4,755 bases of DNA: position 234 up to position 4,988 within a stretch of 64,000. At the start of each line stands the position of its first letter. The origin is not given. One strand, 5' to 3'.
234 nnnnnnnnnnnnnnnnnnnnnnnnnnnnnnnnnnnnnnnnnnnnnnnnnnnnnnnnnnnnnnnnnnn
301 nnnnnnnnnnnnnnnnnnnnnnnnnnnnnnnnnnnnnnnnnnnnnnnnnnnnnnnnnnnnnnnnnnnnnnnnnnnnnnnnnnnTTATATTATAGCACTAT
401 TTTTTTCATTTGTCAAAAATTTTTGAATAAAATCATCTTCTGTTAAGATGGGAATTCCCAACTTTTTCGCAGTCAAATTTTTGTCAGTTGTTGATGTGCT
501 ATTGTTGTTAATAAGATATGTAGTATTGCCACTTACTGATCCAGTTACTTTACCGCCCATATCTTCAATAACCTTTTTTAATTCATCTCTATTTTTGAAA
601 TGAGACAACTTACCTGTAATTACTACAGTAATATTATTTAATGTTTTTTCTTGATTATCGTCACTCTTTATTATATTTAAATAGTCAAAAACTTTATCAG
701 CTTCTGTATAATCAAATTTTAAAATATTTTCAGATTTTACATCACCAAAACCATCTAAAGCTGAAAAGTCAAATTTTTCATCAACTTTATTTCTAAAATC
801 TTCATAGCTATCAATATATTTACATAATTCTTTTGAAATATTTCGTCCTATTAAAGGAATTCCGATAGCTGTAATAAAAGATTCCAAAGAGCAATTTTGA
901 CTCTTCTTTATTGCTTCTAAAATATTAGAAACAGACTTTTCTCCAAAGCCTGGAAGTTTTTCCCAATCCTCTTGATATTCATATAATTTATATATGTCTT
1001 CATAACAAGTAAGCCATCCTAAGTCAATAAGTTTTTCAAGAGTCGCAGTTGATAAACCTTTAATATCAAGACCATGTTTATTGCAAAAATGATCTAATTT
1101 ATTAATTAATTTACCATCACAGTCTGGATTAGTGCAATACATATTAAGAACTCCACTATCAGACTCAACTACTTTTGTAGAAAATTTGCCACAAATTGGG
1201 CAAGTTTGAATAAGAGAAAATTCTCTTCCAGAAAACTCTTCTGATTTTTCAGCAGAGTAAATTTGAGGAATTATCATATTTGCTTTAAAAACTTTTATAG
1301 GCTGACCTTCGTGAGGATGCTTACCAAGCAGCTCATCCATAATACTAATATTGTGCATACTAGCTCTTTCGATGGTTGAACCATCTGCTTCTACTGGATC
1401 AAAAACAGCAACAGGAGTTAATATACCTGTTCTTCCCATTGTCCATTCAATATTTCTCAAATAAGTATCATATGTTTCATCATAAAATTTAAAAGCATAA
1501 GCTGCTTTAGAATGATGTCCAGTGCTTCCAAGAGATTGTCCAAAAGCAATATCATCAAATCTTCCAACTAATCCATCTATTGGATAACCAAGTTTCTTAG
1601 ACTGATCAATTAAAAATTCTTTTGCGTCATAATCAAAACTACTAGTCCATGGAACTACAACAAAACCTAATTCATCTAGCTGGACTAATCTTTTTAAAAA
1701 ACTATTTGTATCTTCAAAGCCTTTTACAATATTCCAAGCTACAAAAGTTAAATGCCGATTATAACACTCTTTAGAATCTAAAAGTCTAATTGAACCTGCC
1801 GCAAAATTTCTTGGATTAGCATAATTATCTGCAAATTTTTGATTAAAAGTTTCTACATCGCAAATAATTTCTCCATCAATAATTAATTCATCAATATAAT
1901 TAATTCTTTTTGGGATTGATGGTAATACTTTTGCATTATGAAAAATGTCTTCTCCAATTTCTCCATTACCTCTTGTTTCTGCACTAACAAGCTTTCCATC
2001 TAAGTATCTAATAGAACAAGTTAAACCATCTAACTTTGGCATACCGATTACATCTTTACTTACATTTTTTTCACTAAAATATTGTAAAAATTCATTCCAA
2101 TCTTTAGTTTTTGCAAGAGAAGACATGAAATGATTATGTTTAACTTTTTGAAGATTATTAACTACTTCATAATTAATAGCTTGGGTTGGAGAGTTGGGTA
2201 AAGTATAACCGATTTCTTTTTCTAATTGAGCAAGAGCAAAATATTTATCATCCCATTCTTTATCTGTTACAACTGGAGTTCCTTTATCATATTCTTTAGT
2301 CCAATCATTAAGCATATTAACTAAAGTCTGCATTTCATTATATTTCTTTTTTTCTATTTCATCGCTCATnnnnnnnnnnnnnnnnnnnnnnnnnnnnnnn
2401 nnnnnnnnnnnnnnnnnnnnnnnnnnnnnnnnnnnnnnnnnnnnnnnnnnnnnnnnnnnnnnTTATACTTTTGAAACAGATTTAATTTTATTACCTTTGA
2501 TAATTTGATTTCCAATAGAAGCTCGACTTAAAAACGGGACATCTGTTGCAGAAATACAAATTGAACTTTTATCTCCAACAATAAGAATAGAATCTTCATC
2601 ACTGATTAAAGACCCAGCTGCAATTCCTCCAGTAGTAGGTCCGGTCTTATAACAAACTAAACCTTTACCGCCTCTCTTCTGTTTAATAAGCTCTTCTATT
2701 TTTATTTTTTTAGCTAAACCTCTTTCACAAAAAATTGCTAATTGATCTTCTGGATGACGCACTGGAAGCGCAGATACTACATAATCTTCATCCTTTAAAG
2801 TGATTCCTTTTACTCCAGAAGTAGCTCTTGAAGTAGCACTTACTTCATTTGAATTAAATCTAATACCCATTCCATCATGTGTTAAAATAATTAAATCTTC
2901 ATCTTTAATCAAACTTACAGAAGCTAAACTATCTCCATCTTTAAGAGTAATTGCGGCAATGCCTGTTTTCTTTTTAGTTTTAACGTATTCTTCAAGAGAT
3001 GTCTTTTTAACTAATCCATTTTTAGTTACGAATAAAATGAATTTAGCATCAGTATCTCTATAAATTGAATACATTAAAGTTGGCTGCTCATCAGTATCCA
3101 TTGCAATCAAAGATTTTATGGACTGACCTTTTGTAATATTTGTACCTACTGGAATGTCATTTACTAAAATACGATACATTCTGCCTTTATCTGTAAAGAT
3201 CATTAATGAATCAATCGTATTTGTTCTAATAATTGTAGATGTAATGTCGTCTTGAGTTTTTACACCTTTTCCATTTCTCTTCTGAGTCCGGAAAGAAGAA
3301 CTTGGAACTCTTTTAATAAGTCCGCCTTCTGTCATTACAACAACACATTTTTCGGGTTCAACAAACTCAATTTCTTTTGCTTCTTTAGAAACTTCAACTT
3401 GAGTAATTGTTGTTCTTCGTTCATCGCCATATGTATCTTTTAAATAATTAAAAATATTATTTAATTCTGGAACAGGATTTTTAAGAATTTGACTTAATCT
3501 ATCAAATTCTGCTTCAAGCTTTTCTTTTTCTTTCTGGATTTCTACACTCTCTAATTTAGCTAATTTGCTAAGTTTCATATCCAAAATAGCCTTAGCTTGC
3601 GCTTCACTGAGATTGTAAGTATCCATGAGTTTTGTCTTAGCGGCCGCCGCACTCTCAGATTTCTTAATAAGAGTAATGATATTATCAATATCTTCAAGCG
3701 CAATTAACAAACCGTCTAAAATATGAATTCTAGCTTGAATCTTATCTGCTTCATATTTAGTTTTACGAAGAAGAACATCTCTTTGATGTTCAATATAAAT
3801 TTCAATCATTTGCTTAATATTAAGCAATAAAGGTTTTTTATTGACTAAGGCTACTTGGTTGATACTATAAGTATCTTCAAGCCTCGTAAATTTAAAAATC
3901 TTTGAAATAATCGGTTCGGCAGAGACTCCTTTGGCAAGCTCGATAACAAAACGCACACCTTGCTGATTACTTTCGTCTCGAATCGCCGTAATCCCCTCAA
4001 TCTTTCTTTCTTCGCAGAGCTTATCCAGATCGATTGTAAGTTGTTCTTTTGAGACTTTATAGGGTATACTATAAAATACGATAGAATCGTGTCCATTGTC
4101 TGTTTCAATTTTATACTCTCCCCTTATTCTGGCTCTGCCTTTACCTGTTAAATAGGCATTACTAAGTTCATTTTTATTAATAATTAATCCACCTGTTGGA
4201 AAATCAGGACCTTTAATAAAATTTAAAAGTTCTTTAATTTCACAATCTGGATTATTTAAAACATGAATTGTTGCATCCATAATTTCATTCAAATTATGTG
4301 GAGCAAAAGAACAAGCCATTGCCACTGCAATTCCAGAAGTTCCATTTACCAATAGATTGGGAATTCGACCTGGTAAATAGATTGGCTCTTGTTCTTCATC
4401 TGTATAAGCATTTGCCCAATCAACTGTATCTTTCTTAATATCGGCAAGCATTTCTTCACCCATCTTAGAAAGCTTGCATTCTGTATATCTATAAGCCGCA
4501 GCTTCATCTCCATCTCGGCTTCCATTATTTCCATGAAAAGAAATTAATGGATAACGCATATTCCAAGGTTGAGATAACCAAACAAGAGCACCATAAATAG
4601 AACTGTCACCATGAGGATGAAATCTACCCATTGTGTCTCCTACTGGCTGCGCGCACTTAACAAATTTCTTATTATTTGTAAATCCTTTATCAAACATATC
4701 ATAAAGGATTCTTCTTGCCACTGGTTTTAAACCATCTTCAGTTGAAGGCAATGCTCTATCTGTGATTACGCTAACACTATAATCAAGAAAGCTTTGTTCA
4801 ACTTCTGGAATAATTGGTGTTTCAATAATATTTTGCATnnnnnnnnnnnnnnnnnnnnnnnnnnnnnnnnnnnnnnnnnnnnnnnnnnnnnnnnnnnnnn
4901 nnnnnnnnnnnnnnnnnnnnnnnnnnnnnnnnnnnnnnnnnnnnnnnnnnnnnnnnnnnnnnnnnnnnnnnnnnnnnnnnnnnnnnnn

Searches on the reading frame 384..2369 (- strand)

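Call 11: search_protein_families(library=phrogs, proteins=[window:384-2369:-], max_evalue=0.00001)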
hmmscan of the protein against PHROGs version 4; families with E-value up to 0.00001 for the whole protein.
window:384-2369:- (661 aa): 4 families
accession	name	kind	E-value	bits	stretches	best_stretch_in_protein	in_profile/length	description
phrog_3869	-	DNA, RNA and nucleotide metabolism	1.5e-158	530.3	1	7-651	3-653/656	NAD-dependent DNA ligase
phrog_3359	-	DNA, RNA and nucleotide metabolism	1.2e-47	163.7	1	14-371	2-320/325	NAD-dependent DNA ligase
phrog_3498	-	DNA, RNA and nucleotide metabolism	3.2e-41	142.8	1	389-651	8-253/256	NAD-dependent DNA ligase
phrog_2561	-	DNA, RNA and nucleotide metabolism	3.4e-08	34.9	1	544-649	65-158/167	DNA ligase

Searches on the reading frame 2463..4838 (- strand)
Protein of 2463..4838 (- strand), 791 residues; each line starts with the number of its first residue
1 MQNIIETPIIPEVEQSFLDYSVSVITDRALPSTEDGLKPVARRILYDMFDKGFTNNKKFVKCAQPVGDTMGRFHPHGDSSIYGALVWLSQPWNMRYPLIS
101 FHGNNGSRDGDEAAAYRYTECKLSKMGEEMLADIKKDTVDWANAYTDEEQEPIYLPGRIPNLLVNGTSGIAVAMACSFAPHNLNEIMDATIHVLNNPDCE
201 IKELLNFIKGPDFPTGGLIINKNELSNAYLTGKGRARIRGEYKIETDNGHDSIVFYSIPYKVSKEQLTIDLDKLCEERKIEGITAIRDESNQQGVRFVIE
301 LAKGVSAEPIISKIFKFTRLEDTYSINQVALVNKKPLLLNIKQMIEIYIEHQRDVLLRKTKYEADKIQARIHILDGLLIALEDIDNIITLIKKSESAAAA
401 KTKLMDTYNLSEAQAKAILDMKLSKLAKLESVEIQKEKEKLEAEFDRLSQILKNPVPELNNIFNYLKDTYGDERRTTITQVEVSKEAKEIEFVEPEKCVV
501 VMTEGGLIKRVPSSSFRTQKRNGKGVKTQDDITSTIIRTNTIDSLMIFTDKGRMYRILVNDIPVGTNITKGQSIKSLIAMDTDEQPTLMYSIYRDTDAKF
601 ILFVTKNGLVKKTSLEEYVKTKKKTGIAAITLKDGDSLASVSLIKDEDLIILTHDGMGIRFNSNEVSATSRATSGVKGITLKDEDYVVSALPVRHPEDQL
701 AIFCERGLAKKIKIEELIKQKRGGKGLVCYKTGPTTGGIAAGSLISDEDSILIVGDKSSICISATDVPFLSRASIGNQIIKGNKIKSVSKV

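Call 11: search_protein_families(library=phrogs, proteins=[window:2463-4838:-], max_evalue=0.00001)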
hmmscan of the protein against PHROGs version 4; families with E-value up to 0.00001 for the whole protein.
window:2463-4838:- (791 aa): 3 families
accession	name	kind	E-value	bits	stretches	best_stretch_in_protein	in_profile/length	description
phrog_551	-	DNA, RNA and nucleotide metabolism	1.9e-143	480.6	1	4-716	7-700/701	DNA topoisomerase II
phrog_28877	-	DNA, RNA and nucleotide metabolism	1.9e-110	371.4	1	3-720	682-1403/1441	DNA topoisomerase II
phrog_20354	-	DNA, RNA and nucleotide metabolism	3.4e-20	73.9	1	15-137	14-136/142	DNA topoisomerase II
